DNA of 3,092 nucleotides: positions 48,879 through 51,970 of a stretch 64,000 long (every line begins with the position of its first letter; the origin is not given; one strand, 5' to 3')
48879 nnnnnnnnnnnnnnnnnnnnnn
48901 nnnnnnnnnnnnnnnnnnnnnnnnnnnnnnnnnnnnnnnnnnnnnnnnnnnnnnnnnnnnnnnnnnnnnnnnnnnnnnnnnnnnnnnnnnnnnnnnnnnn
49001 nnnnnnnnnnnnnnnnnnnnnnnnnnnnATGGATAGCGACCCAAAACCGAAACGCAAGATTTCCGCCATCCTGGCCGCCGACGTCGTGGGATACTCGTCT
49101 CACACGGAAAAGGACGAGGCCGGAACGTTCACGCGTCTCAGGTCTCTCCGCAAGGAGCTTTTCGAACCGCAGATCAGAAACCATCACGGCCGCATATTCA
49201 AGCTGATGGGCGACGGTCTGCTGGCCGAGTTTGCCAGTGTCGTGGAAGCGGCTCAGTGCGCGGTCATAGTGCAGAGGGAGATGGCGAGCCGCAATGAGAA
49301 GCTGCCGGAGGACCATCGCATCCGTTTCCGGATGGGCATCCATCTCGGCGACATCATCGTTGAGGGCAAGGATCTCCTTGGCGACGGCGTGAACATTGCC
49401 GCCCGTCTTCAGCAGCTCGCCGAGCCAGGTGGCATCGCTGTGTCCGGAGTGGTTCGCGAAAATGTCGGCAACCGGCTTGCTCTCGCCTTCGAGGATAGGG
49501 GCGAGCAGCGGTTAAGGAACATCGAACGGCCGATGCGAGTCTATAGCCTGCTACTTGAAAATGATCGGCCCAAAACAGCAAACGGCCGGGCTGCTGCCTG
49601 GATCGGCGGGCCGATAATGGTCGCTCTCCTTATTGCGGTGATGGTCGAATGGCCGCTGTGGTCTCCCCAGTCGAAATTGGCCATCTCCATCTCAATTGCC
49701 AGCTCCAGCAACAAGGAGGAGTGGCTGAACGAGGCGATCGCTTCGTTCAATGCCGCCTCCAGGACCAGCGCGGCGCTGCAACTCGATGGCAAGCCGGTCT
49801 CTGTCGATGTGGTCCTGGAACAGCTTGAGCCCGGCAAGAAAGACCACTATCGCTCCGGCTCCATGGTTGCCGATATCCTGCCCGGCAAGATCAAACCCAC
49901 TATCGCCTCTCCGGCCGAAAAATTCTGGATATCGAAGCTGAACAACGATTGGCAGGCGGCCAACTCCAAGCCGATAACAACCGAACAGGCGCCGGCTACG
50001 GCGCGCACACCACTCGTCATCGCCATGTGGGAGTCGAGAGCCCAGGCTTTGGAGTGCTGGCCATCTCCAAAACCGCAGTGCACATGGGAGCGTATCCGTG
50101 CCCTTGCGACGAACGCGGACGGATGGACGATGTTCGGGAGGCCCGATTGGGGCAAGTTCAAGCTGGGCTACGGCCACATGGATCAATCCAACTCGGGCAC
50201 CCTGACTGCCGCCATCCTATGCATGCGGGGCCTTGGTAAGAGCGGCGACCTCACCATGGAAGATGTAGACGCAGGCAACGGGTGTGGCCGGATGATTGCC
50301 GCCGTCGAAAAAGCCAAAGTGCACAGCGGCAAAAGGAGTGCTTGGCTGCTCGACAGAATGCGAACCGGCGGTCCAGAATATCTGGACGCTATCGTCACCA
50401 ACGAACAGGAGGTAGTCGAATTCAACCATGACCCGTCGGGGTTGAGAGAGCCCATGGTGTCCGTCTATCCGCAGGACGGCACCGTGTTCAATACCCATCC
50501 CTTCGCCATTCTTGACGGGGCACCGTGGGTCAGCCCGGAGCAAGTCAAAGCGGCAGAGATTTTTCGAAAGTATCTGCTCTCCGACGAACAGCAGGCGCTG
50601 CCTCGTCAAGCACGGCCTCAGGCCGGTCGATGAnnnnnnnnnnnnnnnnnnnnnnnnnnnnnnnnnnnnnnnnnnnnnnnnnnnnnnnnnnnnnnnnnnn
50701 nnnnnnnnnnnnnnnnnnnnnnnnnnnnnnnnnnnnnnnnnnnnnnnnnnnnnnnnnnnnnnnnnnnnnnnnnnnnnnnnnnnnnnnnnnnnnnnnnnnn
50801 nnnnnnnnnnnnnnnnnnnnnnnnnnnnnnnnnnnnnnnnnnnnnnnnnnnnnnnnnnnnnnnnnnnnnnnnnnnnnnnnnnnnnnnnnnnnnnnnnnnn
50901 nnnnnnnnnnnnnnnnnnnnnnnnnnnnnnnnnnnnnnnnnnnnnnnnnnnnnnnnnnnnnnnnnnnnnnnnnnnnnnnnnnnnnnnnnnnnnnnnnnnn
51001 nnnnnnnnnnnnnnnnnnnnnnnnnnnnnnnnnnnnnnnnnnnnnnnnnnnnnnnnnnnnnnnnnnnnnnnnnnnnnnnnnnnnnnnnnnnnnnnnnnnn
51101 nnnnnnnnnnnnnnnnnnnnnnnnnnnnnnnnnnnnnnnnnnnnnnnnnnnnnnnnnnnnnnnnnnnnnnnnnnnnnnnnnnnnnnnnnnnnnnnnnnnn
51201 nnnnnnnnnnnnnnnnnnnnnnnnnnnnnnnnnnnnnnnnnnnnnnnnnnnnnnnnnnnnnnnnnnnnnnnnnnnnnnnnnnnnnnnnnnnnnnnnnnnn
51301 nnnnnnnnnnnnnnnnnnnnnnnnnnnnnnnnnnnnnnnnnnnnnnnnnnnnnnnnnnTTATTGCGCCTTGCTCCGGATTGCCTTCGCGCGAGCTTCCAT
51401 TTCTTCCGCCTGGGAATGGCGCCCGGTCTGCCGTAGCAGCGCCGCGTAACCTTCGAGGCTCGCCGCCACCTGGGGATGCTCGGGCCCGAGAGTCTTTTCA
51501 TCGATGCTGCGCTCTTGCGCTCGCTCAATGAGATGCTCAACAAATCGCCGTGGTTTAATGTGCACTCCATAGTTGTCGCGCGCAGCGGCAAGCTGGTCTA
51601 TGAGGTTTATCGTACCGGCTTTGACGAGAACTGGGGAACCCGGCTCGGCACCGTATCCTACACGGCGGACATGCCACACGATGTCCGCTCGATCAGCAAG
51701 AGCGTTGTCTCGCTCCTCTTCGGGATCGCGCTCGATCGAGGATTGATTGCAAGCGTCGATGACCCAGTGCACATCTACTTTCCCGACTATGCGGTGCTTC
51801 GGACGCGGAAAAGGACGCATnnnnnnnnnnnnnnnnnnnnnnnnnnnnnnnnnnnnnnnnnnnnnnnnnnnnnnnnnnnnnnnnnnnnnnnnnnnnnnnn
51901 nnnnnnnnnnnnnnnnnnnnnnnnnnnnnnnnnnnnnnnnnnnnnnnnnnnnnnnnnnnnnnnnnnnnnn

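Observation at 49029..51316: Unusual fusion protein: cytoplasmic class III nucleotide cyclase, TM, periplasmic binding-protein-like domain, vWA domain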

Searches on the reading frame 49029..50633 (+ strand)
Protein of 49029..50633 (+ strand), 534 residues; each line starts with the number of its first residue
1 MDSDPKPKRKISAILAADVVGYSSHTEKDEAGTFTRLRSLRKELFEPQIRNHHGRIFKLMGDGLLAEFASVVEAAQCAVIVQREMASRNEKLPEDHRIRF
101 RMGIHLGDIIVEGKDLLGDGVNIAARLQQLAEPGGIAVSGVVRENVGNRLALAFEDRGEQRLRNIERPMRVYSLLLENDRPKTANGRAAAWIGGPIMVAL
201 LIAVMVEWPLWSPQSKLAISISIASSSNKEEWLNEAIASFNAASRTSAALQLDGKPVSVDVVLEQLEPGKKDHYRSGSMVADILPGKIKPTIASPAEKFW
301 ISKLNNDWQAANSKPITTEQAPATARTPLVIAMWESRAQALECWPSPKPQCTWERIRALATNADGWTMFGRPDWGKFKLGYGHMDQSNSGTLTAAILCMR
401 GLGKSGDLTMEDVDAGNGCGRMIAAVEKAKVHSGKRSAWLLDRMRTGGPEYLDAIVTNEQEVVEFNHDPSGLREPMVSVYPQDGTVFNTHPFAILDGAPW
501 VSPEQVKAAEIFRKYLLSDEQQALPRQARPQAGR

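Call 4: search_protein_families(library=pfam, proteins=[window:49029-50633:+], max_evalue=0.1)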
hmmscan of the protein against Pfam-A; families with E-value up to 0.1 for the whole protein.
window:49029-50633:+ (534 aa): 3 families
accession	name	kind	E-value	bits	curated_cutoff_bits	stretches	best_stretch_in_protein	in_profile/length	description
PF13531.11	SBP_bac_11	-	2.5e-10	41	25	1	222-524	2-220/227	Bacterial extracellular solute-binding protein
PF00211.25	Guanylate_cyc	-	1.9e-08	34.5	21.9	1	13-174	10-181/183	Adenylate and Guanylate cyclase catalytic domain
PF13416.11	SBP_bac_8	-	0.00022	21.6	27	1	314-523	83-250/279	Bacterial extracellular solute-binding protein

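Call 17: find_encoding_contigs(protein=window:49029-50633:+, flank=10000, max_places=6)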
Protein window:49029-50633:+ (534 aa): no gene with exactly this product is on record in the collection.
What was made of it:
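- Tried and rejected: A look-up of the window's ORF1 as an exact protein found nothing on record (call 17), so the source contig was not identified.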

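Call 38: search_protein_representatives(protein=window:49029-50633:+)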
Query: 534 residues. Proteins with E-value up to 0.001 (for the whole library): 56197; up to 1e-10: 26380; up to 1e-30: 6520. The best 150 are listed.
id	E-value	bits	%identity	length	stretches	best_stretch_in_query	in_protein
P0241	5.1e-116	404.9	82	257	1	214-453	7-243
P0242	6.2e-112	391.4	55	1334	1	191-526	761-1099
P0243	1.2e-108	380.6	56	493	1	217-533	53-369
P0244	5.0e-107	375.2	54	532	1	203-524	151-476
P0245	3.1e-97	342.9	52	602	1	215-522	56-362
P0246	2.3e-95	336.7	50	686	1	200-527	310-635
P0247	4.1e-95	335.9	52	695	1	215-525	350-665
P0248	4.2e-95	335.9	49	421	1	213-526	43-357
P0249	6.1e-89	315.6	47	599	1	212-525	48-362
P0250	3.8e-88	312.9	44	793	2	4-201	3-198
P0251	5.7e-86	305.7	44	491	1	162-524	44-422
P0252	4.3e-83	296.2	49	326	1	210-482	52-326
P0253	1.0e-81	291.7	49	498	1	204-523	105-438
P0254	2.4e-80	287.2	44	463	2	7-181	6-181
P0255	1.3e-79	284.8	44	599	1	219-525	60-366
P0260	3.0e-74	267.1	45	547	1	196-523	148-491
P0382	1.6e-53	198.6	39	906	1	219-527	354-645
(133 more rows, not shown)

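Call 40: search_protein_families(library=pfam, proteins=[P0244, P0260, P0246, P0247, P0253, P0242, P0382, P0250], max_evalue=0.001)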
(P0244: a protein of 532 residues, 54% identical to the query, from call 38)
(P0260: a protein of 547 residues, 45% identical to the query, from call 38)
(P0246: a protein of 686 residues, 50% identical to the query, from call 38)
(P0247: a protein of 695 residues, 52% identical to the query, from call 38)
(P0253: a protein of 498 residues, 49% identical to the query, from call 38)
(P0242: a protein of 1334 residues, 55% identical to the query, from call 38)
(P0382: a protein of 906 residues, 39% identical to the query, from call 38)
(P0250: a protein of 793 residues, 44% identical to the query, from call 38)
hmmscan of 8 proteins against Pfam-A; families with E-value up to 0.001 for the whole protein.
P0244 (532 aa): 3 families
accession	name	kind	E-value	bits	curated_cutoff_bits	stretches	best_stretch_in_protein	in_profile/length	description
PF13531.11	SBP_bac_11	-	5.5e-08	33.3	25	1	169-483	1-227/227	Bacterial extracellular solute-binding protein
PF00486.34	Trans_reg_C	-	0.00011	22.7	26.2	1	30-104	5-76/77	Transcriptional regulatory protein, C terminal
PF13416.11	SBP_bac_8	-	0.00045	20.5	27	1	308-491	108-267/279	Bacterial extracellular solute-binding protein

P0260 (547 aa): 1 family
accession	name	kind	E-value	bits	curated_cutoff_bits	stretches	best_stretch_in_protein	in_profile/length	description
PF13531.11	SBP_bac_11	-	5.8e-05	23.4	25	1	175-499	1-227/227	Bacterial extracellular solute-binding protein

P0246 (686 aa): 4 families
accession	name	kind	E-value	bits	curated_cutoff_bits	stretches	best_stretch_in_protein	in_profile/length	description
PF00069.31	Pkinase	-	9.4e-23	81.4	31.7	1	3-228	1-198/263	Protein kinase domain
PF07714.23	PK_Tyr_Ser-Thr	-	1.8e-11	44.3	23.1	1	7-266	5-247/258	Protein tyrosine and serine/threonine kinase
PF13531.11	SBP_bac_11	-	6.5e-09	36.3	25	1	331-638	1-227/227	Bacterial extracellular solute-binding protein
PF03109.22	ABC1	-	0.00079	19.1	22.9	0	136-171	179-214/244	ABC1 atypical kinase-like domain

P0247 (695 aa): 5 families
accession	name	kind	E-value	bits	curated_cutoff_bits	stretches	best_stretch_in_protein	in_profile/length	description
PF00069.31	Pkinase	-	2.7e-25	89.7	31.7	1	21-244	1-195/263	Protein kinase domain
PF07714.23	PK_Tyr_Ser-Thr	-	6.5e-14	52.3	23.1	1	23-278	3-248/258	Protein tyrosine and serine/threonine kinase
PF13531.11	SBP_bac_11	-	2.3e-09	37.8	25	1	416-670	35-227/227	Bacterial extracellular solute-binding protein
PF13416.11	SBP_bac_8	-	2e-05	25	27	1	608-683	204-272/279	Bacterial extracellular solute-binding protein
PF03109.22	ABC1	-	0.00054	19.6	22.9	0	163-192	186-215/244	ABC1 atypical kinase-like domain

P0253 (498 aa): 2 families
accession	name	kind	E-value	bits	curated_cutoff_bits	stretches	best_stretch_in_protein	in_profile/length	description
PF13416.11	SBP_bac_8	-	7.9e-05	23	27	1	384-451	204-264/279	Bacterial extracellular solute-binding protein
PF13531.11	SBP_bac_11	-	0.0004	20.7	25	1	228-446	71-227/227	Bacterial extracellular solute-binding protein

P0242 (1334 aa): 4 families
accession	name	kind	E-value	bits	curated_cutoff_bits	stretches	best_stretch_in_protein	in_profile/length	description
PF00092.34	VWA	-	1.1e-13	52.2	23.8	1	1155-1328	2-173/174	von Willebrand factor type A domain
PF13768.12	VWA_3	-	2.4e-07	31.4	27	1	1154-1313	2-152/155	von Willebrand factor type A domain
PF13519.12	VWA_2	-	3.4e-07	31.3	27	1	1155-1261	1-106/107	von Willebrand factor type A domain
PF05762.20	VWA_CoxE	-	7.6e-07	29.2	26.4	1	1142-1278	46-177/222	VWA domain containing CoxE-like protein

P0382 (906 aa): 4 families
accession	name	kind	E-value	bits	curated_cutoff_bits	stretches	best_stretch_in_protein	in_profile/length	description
PF00092.34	VWA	-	2.1e-11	44.8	23.8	1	703-871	2-164/174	von Willebrand factor type A domain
PF13519.12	VWA_2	-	2.9e-10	41.2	27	1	703-813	1-106/107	von Willebrand factor type A domain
PF13531.11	SBP_bac_11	-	8.4e-09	36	25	1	356-643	1-221/227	Bacterial extracellular solute-binding protein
PF13768.12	VWA_3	-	3.6e-06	27.6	27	1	702-865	2-152/155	von Willebrand factor type A domain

P0250 (793 aa): 9 families
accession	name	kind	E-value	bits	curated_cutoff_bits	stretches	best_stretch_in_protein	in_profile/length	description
PF00211.25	Guanylate_cyc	-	2.4e-22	79.8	21.9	2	621-779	10-179/183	Adenylate and Guanylate cyclase catalytic domain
PF14559.12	TPR_19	-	1.3e-08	35.5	25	1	445-505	1-61/68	Tetratricopeptide repeat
PF13181.12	TPR_8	-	2.9e-06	27.5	25.7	0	470-500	2-32/34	Tetratricopeptide repeat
PF07719.23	TPR_2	-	5.4e-06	26.6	27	0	471-500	3-32/34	Tetratricopeptide repeat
PF13432.12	TPR_16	-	1.7e-05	25.6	32.7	0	423-463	20-59/65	Tetratricopeptide repeat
PF13428.12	TPR_14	-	6.5e-05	23.7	23.5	0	470-505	2-37/44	Tetratricopeptide repeat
PF00515.34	TPR_1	-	7.8e-05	22.8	27.8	0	472-500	4-32/34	Tetratricopeptide repeat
PF22335.1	Cas10-Cmr2_palm2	-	0.00026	21.5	27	0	639-713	25-101/133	Cas10/Cmr2, second palm domain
PF12895.13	ANAPC3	-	0.00027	21.6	27.2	0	436-493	26-80/82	Anaphase-promoting complex, cyclosome, subunit 3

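Call 66: search_protein_families(library=ncbifam, proteins=[P0244], max_evalue=0.01)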
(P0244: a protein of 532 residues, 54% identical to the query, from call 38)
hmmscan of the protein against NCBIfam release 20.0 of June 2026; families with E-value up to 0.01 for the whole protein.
P0244 (532 aa): 0 families

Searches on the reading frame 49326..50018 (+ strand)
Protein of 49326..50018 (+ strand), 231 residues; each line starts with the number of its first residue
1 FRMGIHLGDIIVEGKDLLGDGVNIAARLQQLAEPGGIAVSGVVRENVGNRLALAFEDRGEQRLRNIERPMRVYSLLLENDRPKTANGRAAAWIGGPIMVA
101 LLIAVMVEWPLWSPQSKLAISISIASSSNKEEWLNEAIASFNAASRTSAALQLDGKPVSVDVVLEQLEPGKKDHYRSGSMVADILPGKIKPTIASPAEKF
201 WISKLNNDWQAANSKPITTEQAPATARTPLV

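Call 72: find_homologous_proteins(query=window:49326-50018:+)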
Query window:49326-50018:+ (231 aa): 1427 proteins with E <= 0.001 among 2247 candidates; the best 120 are listed.
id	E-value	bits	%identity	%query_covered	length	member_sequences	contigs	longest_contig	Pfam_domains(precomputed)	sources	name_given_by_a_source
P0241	6.3e-52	194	88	48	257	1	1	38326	-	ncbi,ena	-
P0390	1.7e-43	167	72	49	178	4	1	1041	-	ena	-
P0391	2.8e-39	153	72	44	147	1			-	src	-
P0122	1.3e-34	138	91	33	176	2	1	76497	PF00211.26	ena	-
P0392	4.6e-34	136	62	43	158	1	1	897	-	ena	-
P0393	2.5e-26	111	70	33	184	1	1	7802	PF00211.26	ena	-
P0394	1.2e-25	109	49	53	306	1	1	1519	PF00211.26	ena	-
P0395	1.4e-25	108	69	33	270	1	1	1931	PF00211.26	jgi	jgi:adenylate cyclase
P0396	5.1e-25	106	65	34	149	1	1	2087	PF00211.26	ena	-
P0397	9.5e-25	106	68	34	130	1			PF00211.26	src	-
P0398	1.3e-24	105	71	32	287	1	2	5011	PF00211.26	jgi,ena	jgi:adenylate cyclase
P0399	1.9e-24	105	69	32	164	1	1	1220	PF00211.26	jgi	-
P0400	3.3e-24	104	64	32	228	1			PF00211.26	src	-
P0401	4.5e-24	103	50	49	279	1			PF00211.26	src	-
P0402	5.7e-24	103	63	36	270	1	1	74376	PF00211.26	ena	-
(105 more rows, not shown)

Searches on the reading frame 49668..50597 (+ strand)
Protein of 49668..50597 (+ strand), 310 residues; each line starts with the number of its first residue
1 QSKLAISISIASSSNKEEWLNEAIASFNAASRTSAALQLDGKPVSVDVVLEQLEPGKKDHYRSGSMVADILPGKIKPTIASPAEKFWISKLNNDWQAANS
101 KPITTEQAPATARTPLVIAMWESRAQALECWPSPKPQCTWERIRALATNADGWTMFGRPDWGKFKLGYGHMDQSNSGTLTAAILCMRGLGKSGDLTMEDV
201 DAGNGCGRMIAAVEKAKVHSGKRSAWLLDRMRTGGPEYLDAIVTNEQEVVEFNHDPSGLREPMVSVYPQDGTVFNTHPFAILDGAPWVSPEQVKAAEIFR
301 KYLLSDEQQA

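Call 58: predict_structure(alignment_id=A3)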
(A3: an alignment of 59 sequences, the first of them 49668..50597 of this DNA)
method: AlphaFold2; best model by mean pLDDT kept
length: 310 residues; sequences in the alignment: 59
mean_pLDDT: 93.3   pTM: 0.87
mean pLDDT of the five models: 93.3, 92.9, 92.6, 92.4, 92.4
residues with pLDDT >= 90: 255; 70-90: 52; 50-70: 1; < 50: 2
segments of 3 or more residues with pLDDT < 50: none
pLDDT, mean of each block of 10 residues (from residue 1): 83 92 98 98 98 92 93 98 93 97 96 94 98 96 96 97 92 81 93 87 95 88 83 94 93 89 95 92 98 99 95
secondary structure, 60 per line:
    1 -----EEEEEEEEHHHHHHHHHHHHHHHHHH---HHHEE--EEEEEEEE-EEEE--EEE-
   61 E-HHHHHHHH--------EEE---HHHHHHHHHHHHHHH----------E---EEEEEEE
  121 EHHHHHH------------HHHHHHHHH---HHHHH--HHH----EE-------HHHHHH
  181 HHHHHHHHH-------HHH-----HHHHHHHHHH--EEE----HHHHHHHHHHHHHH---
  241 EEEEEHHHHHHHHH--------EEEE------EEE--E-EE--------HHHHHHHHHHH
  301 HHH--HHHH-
elements in order: E6-13 H14-31 E42-49 E51-54 E57-59 H63-70 E79-81 H85-99 E114-121 H122-127 H140-148 H152-156 H175-189 H205-214 E217-219 H224-237 E241-245 H246-254 E263-266 E273-275 H290-303 H306-309
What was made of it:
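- On Type II periplasmic binding protein (SBP_bac_11-like, oxyanion cluster): The AF2 model has pLDDT 93.3 and pTM 0.87 (call 58).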

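Call 60: fold_search(model_id=the predicted structure, library=pdb)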
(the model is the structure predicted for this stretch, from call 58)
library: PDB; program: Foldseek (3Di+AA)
matches with E <= 10: 1270; with E <= 0.001: 618
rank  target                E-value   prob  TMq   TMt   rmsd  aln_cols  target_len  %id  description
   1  4kd5_A                1.2e-08  1.00  0.56  0.74   4.3       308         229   12  substrate binding domain of putative molybdenum ABC transporter from Clostridium difficile (released 2013-05-08)
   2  5um2                  2.7e-08  1.00  0.62  0.61   4.8       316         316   13  Functional and structural characterization of a Sulfate-binding protein (Sbp) from Xanthomonas citri (released 2017-03-29)
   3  1sbp                  5.8e-08  1.00  0.65  0.65   4.4       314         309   15  1.7 ANGSTROMS REFINED STRUCTURE OF SULFATE-BINDING PROTEIN INVOLVED IN ACTIVE TRANSPORT AND NOVEL MODE OF SULFATE BINDIN (released 1993-10-31)
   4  6ddn_A                6.9e-08  1.00  0.59  0.63   5.6       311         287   14  The sulfate-binding protein SubI from Mycobacterium tuberculosis H37Rv (released 2019-05-15)
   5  7c0y_B                1.6e-07  1.00  0.58  0.47   6.4       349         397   14  Crystal structure of a dinucleotide-binding protein (Y246A) of ABC transporter endogenously bound to uridylyl-3'-5'-ph (released 2021-03-10)
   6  7c16_B                1.8e-07  1.00  0.60  0.49   6.4       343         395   13  Crystal structure of a dinucleotide-binding protein (Y224A/Y246A) of ABC transporter endogenously bound to uridylyl-3' (released 2021-03-10)
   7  7c14_B                2.0e-07  1.00  0.56  0.46   6.5       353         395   14  Crystal structure of a dinucleotide-binding protein (Q274A) of ABC transporter endogenously bound to uridylyl-3'-5'-ph (released 2021-03-10)
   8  7c0y_A                2.5e-07  1.00  0.55  0.45   7.0       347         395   14  Crystal structure of a dinucleotide-binding protein (Y246A) of ABC transporter endogenously bound to uridylyl-3'-5'-ph (released 2021-03-10)
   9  7c15_B                2.9e-07  1.00  0.56  0.46   6.8       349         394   13  Crystal structure of a dinucleotide-binding protein (Q274A) of ABC transporter endogenously bound to uridylyl-3'-5'-ph (released 2021-03-10)
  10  7c14_A                3.1e-07  1.00  0.58  0.47   6.3       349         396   14  Crystal structure of a dinucleotide-binding protein (Q274A) of ABC transporter endogenously bound to uridylyl-3'-5'-ph (released 2021-03-10)
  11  8vqk_A                3.1e-07  1.00  0.51  0.42   8.5       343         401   10  YcjN from Escherichia coli (released 2024-10-09)
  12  6dtr                  3.1e-07  1.00  0.51  0.42   7.2       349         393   13  Apo T. maritima MalE3 (released 2018-09-19)
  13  3cg1_A                4.1e-07  1.00  0.54  0.56   5.3       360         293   12  Crystal structure of P. furiosus periplasmic binding protein ModA/WtpA with bound tungstate (released 2009-03-10)
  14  7c0z_B                4.1e-07  1.00  0.58  0.47   6.6       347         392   15  Crystal structure of a dinucleotide-binding protein (Y246A) of ABC transporter endogenously bound to uridylyl-3'-5'-ph (released 2021-03-10)
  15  7c0x_A                4.1e-07  1.00  0.56  0.46   6.7       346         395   13  Crystal structure of a dinucleotide-binding protein (T240A) of ABC transporter endogenously bound to uridylyl-3'-5'-ph (released 2021-03-10)
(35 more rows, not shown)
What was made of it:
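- On Type II periplasmic binding protein (SBP_bac_11-like, oxyanion cluster): Foldseek gives E 1e-8 to ModA, Sbp and SubI, with TMq 0.56-0.65 (call 60).
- The best PDB matches are ModA and the sulfate-binding proteins 1sbp, 5um2 and 6ddn (calls 58, 60).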

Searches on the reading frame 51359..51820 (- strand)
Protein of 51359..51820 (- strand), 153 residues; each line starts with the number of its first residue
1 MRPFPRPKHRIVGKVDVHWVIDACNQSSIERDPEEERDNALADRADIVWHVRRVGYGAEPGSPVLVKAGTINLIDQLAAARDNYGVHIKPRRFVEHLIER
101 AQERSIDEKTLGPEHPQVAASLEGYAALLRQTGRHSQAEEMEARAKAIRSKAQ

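Call 18: search_protein_families(library=pfam, proteins=[window:51359-51820:-], max_evalue=0.001)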
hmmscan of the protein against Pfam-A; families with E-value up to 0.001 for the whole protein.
window:51359-51820:- (153 aa): 2 families
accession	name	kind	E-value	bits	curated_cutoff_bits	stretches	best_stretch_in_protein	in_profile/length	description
PF13424.12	TPR_12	-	2.1e-08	34.7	30.1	1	105-149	31-75/77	Tetratricopeptide repeat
PF24885.1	TPR_NPHP3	-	1.2e-07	31.8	100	1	105-152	169-216/239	Nephrocystin-3 TPR domain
